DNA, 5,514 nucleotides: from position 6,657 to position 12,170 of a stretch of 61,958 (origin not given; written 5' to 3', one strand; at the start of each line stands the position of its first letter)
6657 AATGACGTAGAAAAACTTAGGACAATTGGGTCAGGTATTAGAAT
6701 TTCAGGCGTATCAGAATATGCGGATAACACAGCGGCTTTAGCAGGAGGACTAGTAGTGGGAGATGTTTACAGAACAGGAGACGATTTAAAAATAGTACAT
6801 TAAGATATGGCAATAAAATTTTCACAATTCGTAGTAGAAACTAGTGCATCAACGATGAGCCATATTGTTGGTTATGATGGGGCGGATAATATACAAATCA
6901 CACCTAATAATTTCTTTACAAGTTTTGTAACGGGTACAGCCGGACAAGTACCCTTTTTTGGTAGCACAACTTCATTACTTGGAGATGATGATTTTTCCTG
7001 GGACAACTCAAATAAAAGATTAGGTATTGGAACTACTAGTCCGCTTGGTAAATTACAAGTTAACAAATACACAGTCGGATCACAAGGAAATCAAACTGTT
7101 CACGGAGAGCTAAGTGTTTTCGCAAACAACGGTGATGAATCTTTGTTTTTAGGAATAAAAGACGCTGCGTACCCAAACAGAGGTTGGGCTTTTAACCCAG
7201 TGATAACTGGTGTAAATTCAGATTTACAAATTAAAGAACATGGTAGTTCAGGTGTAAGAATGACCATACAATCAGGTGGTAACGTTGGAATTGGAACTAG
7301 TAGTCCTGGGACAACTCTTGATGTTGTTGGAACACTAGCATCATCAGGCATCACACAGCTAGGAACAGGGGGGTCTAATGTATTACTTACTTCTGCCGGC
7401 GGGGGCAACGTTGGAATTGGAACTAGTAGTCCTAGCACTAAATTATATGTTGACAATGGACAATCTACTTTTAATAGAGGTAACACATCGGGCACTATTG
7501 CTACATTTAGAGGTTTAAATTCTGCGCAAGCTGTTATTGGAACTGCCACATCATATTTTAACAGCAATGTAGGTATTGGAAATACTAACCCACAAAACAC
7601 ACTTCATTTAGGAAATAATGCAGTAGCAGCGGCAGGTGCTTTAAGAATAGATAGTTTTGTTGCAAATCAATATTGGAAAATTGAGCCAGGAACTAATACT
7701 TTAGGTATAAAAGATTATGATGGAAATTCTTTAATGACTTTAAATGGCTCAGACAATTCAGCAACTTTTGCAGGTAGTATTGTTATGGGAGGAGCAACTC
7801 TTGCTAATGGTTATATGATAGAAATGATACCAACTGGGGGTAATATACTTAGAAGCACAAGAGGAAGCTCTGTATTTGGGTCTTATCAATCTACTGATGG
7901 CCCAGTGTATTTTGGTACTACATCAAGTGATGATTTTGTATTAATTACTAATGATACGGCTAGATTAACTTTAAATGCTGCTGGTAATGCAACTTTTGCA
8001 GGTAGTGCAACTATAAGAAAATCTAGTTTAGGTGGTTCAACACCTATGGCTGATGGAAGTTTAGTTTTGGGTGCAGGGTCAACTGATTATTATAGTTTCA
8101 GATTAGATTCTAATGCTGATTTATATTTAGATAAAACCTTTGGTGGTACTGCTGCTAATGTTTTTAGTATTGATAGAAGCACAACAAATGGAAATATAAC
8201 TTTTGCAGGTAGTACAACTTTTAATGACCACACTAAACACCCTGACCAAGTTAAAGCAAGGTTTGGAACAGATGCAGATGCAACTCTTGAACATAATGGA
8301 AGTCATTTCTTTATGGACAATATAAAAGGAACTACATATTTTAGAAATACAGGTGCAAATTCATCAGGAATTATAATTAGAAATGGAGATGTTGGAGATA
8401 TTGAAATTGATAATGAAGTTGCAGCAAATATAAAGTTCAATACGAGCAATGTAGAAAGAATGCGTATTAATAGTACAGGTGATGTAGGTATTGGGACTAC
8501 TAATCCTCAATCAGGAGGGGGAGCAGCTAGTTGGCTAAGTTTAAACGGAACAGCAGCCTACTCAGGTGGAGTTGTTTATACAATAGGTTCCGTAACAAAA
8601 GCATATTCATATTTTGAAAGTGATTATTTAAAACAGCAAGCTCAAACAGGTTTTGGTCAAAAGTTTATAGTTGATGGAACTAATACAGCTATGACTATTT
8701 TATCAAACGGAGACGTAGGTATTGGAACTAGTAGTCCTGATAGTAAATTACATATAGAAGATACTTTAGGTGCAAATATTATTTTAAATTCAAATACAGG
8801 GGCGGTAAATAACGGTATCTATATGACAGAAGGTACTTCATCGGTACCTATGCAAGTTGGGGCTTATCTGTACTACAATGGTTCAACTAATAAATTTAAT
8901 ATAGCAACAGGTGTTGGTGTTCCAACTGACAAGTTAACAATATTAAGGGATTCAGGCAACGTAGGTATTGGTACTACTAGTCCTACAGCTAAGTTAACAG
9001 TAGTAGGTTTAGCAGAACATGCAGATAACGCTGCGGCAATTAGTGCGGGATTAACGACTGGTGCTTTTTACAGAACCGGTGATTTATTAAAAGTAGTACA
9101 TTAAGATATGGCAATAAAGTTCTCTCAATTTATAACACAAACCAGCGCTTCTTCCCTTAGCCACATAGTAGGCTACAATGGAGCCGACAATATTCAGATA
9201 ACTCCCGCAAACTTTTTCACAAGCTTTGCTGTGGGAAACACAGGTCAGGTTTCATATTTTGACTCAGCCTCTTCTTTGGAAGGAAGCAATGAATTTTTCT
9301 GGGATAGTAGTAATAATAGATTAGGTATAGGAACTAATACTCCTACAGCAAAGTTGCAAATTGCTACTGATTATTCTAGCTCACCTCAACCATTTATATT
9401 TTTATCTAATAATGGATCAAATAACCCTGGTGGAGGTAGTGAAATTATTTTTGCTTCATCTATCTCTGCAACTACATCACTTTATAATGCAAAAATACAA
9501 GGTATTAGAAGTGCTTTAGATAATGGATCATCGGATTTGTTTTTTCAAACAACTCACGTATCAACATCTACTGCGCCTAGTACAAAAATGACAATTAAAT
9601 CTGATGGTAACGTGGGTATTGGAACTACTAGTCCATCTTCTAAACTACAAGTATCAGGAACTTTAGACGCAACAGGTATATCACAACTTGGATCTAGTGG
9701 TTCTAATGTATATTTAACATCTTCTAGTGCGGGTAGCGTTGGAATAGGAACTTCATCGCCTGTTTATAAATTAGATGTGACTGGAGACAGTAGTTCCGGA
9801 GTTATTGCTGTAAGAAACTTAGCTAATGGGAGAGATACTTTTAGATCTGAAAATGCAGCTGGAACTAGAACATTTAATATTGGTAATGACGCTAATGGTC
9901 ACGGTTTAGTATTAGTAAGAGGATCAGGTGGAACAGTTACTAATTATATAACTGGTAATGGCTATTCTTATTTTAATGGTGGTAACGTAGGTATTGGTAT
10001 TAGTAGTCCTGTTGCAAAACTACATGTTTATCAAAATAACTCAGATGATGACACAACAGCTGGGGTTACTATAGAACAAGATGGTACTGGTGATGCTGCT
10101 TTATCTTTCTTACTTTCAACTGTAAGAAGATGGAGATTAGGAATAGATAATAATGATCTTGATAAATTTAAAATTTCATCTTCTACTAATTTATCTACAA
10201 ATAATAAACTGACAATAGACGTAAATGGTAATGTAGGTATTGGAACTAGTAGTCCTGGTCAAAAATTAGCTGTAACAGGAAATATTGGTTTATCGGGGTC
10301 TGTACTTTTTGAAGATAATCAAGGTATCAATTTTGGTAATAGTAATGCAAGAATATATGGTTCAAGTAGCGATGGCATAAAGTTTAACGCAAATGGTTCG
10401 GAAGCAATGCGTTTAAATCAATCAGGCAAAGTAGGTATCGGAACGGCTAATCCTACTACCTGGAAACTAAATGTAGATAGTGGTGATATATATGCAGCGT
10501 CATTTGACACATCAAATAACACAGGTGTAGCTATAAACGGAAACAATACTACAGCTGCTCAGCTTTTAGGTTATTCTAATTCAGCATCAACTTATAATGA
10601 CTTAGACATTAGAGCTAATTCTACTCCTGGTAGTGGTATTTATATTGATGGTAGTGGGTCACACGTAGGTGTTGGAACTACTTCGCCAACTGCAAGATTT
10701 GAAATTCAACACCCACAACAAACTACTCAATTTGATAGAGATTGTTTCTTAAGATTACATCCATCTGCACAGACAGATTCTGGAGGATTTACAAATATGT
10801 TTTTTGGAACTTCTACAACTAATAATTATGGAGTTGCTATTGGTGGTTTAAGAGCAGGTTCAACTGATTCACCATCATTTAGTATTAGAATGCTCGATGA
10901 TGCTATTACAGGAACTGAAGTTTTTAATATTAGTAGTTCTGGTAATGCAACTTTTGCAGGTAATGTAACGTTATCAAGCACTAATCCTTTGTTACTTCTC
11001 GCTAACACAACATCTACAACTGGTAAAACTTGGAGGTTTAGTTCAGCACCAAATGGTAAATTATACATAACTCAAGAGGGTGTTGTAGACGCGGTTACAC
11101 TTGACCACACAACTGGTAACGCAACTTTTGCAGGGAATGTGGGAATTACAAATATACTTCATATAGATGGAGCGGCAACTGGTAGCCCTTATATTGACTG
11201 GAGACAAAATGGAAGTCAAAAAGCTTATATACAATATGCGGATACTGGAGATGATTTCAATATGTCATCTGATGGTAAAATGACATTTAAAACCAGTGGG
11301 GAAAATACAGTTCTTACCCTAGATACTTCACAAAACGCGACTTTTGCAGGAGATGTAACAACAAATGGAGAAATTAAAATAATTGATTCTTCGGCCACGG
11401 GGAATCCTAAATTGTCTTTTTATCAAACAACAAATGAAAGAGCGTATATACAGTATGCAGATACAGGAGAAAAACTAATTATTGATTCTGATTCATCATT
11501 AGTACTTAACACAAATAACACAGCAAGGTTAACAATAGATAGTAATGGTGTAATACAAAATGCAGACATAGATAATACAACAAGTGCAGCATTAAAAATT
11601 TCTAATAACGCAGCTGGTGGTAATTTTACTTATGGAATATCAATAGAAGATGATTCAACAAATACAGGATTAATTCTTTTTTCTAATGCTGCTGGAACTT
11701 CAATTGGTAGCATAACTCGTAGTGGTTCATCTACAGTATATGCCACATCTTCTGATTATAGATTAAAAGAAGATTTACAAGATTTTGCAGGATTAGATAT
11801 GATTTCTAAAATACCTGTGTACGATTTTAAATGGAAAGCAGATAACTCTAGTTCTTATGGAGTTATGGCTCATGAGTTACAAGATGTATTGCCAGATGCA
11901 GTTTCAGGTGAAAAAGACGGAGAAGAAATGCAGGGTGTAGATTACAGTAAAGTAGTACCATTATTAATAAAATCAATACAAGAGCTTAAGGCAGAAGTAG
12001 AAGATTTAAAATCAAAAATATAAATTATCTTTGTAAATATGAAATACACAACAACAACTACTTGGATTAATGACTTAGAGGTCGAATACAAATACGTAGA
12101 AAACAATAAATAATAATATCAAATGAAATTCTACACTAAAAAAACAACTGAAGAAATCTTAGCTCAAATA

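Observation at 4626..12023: Fibre array A: three tandem paralogues with a shared N-terminal anchor and swapped distal modules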

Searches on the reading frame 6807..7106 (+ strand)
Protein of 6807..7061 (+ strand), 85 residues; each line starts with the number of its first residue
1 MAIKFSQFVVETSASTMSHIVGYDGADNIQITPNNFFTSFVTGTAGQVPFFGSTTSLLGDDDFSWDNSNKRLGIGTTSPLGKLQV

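Call 10: search_dna_similar(query=window:6807-7061:+, collection=phages, mode=protein, max_evalue=0.001, max_rows=30)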
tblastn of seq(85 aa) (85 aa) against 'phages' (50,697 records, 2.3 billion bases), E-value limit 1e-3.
No match.

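Call 89: predict_structure(alignment_id=A5)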
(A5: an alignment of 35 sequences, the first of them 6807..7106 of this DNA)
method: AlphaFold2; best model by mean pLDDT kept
length: 100 residues; sequences in the alignment: 35
mean_pLDDT: 59.7   pTM: 0.40
mean pLDDT of the five models: 59.7, 59.4, 58.8, 58.3, 56.9
residues with pLDDT >= 90: 0; 70-90: 31; 50-70: 29; < 50: 40
segments of 3 or more residues with pLDDT < 50: 1-30, 32-35, 93-95
pLDDT, mean of each block of 10 residues (from residue 1): 37 41 43 52 68 64 83 86 75 49
secondary structure, 60 per line:
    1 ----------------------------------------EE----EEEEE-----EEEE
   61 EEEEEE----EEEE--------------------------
elements in order: E47-51 E57-66 E71-74

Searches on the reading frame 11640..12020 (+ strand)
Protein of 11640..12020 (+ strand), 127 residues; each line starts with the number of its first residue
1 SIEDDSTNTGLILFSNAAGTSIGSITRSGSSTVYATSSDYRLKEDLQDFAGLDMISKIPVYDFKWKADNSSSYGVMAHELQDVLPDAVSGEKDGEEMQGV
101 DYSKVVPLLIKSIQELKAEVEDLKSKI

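Call 78: search_solved_structures(query=window:11640-12020:+, max_evalue=10, show_alignments=3)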
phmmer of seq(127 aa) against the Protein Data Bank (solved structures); distinct sequences matched with E-value up to 10: 2.
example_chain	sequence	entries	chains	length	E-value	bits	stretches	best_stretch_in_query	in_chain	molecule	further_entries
8jov_1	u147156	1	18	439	6.6e-06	30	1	18-126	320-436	Putative tail fiber protein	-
6f45_A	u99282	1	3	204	0.0006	23.6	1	19-126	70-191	Long tail fiber distal subunit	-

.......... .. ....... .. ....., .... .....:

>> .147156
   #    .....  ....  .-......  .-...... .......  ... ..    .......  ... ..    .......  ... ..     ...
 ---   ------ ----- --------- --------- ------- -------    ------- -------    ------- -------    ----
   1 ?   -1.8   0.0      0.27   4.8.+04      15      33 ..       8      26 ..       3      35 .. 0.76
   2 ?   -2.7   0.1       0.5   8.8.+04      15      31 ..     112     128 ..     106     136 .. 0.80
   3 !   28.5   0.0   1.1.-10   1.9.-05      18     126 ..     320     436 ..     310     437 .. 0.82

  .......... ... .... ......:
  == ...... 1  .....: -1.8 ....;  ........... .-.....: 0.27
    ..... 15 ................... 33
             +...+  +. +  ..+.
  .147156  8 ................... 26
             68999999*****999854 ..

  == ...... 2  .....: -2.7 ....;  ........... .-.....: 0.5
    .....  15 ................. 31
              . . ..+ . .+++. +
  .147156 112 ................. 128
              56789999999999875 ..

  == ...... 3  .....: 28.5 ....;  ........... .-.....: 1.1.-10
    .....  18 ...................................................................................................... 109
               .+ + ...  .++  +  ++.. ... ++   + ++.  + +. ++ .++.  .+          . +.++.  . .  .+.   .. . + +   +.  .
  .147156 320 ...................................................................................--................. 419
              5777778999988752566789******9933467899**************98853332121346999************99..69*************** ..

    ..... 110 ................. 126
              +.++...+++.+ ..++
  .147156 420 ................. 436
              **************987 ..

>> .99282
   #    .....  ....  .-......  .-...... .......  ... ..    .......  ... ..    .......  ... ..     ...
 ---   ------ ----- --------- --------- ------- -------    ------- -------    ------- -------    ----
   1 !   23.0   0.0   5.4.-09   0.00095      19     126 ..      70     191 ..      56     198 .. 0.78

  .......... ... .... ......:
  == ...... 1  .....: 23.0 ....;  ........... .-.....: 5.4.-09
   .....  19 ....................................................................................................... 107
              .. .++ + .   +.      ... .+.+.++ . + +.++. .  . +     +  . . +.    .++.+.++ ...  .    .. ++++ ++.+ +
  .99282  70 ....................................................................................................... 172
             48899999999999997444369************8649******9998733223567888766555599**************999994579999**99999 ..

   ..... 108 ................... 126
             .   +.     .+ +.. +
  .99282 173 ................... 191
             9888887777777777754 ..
